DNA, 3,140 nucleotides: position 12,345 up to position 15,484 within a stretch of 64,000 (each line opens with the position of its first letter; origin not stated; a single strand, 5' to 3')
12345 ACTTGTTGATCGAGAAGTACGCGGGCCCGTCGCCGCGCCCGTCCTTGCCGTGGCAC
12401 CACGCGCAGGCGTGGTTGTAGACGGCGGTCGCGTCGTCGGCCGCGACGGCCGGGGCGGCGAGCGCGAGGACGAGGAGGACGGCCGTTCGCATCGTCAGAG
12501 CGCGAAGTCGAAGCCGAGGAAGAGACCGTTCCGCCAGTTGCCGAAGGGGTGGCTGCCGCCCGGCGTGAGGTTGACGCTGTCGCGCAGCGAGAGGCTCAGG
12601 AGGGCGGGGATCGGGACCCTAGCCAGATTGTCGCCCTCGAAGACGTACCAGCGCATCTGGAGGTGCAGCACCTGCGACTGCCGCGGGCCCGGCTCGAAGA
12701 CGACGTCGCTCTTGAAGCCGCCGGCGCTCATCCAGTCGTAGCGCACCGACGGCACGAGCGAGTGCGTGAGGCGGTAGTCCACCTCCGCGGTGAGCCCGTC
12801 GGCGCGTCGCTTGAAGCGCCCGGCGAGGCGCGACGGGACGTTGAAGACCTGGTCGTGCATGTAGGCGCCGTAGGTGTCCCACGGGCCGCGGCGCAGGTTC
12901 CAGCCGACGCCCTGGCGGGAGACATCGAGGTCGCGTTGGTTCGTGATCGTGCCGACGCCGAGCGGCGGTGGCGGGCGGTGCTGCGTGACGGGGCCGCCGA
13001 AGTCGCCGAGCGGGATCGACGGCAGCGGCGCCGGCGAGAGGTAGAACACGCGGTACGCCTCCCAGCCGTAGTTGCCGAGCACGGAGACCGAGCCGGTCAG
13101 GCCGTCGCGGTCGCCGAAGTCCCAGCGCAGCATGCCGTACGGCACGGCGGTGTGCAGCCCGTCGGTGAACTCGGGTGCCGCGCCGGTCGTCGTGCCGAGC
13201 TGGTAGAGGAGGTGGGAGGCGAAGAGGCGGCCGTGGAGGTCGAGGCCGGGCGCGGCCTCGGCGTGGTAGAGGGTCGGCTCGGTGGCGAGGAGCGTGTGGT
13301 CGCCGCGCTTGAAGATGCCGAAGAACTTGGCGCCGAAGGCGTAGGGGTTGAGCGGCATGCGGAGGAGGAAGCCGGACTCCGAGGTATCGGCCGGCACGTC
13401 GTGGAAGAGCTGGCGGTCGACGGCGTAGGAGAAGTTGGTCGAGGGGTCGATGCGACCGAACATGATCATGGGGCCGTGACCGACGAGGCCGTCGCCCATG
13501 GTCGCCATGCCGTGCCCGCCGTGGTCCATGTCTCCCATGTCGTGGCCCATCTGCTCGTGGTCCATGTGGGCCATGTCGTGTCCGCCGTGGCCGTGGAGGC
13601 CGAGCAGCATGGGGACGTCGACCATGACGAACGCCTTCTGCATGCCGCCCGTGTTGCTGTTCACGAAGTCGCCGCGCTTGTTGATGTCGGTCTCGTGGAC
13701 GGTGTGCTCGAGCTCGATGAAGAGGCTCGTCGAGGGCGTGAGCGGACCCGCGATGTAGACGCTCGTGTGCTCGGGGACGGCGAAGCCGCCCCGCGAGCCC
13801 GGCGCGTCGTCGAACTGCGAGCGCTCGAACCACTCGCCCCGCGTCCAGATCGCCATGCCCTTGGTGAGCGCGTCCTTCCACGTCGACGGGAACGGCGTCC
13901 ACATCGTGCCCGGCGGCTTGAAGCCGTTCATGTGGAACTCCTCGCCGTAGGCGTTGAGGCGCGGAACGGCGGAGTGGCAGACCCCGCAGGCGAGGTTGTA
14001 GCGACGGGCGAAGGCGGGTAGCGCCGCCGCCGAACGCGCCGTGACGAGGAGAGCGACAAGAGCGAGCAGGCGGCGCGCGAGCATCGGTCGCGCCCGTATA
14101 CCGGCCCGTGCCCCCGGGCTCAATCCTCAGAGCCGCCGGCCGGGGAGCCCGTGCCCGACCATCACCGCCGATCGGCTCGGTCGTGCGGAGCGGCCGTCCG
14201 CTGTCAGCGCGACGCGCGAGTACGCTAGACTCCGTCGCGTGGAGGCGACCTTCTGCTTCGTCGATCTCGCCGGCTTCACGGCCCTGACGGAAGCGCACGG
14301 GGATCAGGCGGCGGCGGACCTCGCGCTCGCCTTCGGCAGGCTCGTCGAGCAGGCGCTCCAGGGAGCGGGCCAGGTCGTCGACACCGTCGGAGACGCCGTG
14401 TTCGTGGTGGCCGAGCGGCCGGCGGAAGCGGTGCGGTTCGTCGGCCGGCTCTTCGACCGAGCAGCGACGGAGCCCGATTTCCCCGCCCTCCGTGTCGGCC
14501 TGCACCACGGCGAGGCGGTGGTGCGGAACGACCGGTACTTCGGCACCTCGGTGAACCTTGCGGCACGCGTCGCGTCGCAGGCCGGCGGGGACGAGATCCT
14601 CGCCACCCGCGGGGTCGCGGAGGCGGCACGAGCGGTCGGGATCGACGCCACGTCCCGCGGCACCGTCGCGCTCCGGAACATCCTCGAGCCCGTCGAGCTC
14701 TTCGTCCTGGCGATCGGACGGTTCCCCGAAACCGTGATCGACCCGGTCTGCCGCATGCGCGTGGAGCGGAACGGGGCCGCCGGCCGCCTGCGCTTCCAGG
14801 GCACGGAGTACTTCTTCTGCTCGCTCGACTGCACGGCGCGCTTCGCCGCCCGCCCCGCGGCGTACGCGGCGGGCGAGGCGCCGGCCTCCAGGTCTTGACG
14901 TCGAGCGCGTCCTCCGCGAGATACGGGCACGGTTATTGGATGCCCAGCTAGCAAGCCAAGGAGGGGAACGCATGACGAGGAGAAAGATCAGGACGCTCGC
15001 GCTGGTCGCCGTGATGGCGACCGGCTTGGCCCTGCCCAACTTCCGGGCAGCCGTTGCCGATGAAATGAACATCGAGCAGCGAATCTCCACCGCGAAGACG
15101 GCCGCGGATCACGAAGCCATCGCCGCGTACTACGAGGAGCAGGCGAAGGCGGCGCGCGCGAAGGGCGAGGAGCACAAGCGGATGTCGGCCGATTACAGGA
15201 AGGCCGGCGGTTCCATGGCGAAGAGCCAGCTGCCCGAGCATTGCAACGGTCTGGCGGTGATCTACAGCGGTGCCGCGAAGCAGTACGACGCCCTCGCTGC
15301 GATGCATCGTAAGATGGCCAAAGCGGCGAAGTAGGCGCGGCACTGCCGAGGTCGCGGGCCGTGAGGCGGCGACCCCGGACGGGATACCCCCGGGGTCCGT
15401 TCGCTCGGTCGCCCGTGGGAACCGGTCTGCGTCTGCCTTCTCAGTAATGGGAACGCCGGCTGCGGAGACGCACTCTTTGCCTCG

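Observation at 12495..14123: Outer-membrane-like protein combining a heme CxxCH motif with a long Met/His-rich copper-binding tract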

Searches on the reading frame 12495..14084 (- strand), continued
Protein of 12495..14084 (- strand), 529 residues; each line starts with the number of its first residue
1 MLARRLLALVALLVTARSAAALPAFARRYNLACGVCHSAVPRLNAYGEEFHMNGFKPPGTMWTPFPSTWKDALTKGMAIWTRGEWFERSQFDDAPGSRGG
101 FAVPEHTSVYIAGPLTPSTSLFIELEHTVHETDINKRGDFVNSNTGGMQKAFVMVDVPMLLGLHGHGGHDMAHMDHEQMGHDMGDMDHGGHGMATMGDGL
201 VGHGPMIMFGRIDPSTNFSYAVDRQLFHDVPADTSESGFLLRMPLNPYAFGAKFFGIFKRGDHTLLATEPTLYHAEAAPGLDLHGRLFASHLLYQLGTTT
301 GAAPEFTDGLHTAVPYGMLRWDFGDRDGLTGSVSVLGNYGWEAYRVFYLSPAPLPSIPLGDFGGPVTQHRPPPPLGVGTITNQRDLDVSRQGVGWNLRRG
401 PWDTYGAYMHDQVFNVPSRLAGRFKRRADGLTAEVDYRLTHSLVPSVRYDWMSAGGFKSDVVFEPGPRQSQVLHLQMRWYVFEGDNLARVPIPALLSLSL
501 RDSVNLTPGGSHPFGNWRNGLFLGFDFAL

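Call 90: fold_search(model_id=the predicted structure, library=pdb)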
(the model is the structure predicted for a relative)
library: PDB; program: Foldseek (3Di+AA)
matches with E <= 10: 791; with E <= 0.001: 248
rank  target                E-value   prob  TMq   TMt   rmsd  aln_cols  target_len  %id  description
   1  5o77                  5.0e-11  1.00  0.43  0.63   7.2       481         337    8  Klebsiella pneumoniae OmpK35 (released 2018-06-20)
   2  8jto                  1.1e-10  1.00  0.40  0.58   8.0       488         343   10  Outer membrane porin of Burkholderia pseudomallei (BpsOmp38) in complex with ceftazidime (released 2024-06-26)
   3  2o4v_A                3.6e-10  1.00  0.44  0.55   9.4       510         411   10  An arginine ladder in OprP mediates phosphate specific transfer across the outer membrane (released 2006-12-26)
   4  6ehd                  3.6e-10  1.00  0.37  0.56   9.1       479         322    9  OmpT (in-vitro folded), an outer membrane protein of Vibrio cholerae (released 2018-04-25)
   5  5o9c_A                4.0e-10  1.00  0.41  0.59   7.7       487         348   11  Crystal structure of Omp36 from Enterobacter aerogenes (released 2018-06-27)
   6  5nup_A                4.7e-10  1.00  0.42  0.60   7.6       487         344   11  Structural basis for maintenance of bacterial outer membrane lipid asymmetry (released 2017-10-25)
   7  4d65_A                4.7e-10  1.00  0.40  0.58   7.2       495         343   12  Structure of porin Omp-Pst2 from P. stuartii; the asymmetric unit contains a dimer of trimers. (released 2016-03-09)
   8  4d64_A                5.2e-10  1.00  0.44  0.62   8.1       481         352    9  Structure of porin Omp-Pst1 from P. stuartii; the crystallographic symmetry generates a dimer of trimers. (released 2016-03-09)
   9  5o78_A                6.5e-10  1.00  0.40  0.60   9.4       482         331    9  Crystal structure of Omp35 from Enterobacter aerogenes (released 2018-06-20)
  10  7q3t_A                1.5e-09  1.00  0.41  0.59   7.8       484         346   11  Crystal structure of the OmpK36 D insertion chimera from Klebsiella pneumonia (released 2022-07-06)
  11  6rck_B                1.6e-09  1.00  0.41  0.59   7.8       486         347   11  Crystal structure of the OmpK36 GD insertion chimera from Klebsiella pneumonia (released 2019-09-11)
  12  6rd3_B                1.7e-09  1.00  0.41  0.60   7.8       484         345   11  Crystal structure of the wild type OmpK36 from Klebsiella pneumonia (released 2019-09-11)
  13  5nxn_A                1.8e-09  1.00  0.42  0.61   7.3       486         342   10  Structure of a L5-deletion mutant of Providencia stuartii Omp-Pst1 (released 2018-02-21)
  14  5o79_C                1.9e-09  1.00  0.41  0.60   9.1       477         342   11  Klebsiella pneumoniae OmpK36 (released 2018-06-20)
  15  2xe1                  2.1e-09  1.00  0.40  0.57   8.2       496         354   10  Molecular insights into clinically isolated OmpC mutants and their role in multi-drug resistance (released 2010-05-19)
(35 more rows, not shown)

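Call 102: find_encoding_contigs(protein=P0103, flank=7000, max_places=1)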
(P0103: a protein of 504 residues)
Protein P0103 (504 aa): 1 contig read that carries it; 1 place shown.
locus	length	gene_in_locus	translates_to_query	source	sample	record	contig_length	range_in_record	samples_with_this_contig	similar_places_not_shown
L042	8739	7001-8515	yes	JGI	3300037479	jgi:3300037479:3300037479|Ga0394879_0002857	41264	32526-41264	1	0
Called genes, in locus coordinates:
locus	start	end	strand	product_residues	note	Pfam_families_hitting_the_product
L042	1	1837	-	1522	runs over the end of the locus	PF24517:CBM96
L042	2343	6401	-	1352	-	PF08450:SGL (faint), PF10282:Lactonase, PF23416:DUF7107 (faint)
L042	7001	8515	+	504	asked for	-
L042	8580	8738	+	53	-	?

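Call 103: find_encoding_contigs(protein=P0093, flank=7000, max_places=2)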
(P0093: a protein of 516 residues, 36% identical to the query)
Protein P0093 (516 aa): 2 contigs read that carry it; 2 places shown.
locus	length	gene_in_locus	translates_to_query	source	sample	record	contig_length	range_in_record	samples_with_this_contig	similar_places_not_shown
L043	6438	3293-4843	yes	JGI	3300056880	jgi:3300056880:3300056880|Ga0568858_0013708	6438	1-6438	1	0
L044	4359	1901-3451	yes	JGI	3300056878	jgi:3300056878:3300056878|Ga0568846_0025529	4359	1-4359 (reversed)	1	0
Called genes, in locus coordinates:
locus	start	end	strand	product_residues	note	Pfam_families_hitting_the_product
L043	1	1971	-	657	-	?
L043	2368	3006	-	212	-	PF00440:TetR_N, PF09209:CecR_C (faint), PF17938:TetR_C_29 (weak)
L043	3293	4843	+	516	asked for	-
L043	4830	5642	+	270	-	PF13442:Cytochrome_CBB3, PF00034:Cytochrom_C (weak)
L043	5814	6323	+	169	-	PF06094:GGACT, PF13772:AIG2_2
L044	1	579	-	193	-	?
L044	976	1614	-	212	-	PF00440:TetR_N, PF09209:CecR_C (faint), PF17938:TetR_C_29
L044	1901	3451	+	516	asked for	-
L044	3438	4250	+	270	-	PF13442:Cytochrome_CBB3, PF00034:Cytochrom_C (weak)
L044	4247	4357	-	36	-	?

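Call 104: find_encoding_contigs(protein=P0102, flank=7000, max_places=1)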
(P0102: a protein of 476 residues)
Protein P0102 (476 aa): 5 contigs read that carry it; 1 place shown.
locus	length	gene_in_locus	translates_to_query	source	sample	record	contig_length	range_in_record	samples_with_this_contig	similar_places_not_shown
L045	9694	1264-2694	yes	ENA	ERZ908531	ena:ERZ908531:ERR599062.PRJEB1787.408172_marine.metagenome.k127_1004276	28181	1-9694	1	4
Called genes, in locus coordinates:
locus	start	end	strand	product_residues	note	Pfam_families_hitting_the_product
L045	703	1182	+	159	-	PF13414:TPR_11 (weak), PF13424:TPR_12 (weak), PF13432:TPR_16 (weak), PF13431:TPR_17 (weak), PF00515:TPR_1, PF07719:TPR_2, PF13181:TPR_8 (weak)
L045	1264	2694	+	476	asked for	-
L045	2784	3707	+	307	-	PF13442:Cytochrome_CBB3, PF00034:Cytochrom_C, PF13442:Cytochrome_CBB3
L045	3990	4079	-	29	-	-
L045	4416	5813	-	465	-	PF01266:DAO (faint), PF01494:FAD_binding_3 (faint), PF01593:Amino_oxidase, PF01946:Thi4 (weak), PF12831:FAD_oxidored (faint), PF13450:NAD_binding_8, PF03275:GLF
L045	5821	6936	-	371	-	-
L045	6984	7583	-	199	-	-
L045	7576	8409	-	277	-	PF03239:FTR1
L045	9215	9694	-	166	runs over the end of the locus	PF02357:NusG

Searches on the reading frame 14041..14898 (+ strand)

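Call 5: search_protein_families(library=pfam, proteins=[window:14041-14898:+], max_evalue=0.1)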
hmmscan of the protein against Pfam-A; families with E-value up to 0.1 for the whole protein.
window:14041-14898:+ (285 aa): 3 families
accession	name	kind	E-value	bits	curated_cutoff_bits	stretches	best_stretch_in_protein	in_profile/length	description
PF00211.25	Guanylate_cyc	-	6.6e-11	42.6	21.9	1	68-213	8-172/183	Adenylate and Guanylate cyclase catalytic domain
PF04945.19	YHS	-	2.2e-10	40.8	30.3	1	232-277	1-45/47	YHS domain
PF24273.1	TRASH_HVO_1752_C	-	0.07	13.7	27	0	237-271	7-39/47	HVO_1752, C-terminal TRASH domain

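Call 6: search_protein_families(library=ncbifam, proteins=[window:14041-14898:+], max_evalue=0.1)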
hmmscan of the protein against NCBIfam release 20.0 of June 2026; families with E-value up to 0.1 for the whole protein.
window:14041-14898:+ (285 aa): 3 families
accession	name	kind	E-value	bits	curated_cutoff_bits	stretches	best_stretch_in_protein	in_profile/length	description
NF058673.1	LipAdnlyCyLipJMY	equivalog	7.3e-13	48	800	1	55-214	282-440/449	bifunctional lipase/adenylate cyclase LipJ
TIGR04510.1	mod_pep_cyc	subfamily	0.00012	20.7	400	1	70-160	7-101/814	putative peptide modification system cyclase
NF051473.1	DigCycDgcsShew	equivalog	0.0039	16.6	400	1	60-152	156-251/291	diguanylate cyclase DgcS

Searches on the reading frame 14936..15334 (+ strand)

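Call 5: search_protein_families(library=pfam, proteins=[window:14936-15334:+], max_evalue=0.1)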
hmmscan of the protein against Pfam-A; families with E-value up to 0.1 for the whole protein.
window:14936-15334:+ (132 aa): 0 families

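Call 6: search_protein_families(library=ncbifam, proteins=[window:14936-15334:+], max_evalue=0.1)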
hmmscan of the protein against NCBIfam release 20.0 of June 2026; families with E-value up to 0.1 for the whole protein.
window:14936-15334:+ (132 aa): 3 families
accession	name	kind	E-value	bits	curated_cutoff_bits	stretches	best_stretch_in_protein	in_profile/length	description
NF050032.1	Rv1733c_fam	subfamily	0.0053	16.7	80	1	19-93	17-94/180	Rv1733c family protein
TIGR03017.1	EpsF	equivalog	0.019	13.7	422.75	1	25-95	135-205/444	chain length determinant protein EpsF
TIGR04260.1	Cyano_gly_rpt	equivalog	0.056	14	31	1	21-77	13-71/118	GrrA/OscA1 family cyclophane-containing rSAM-modified RiPP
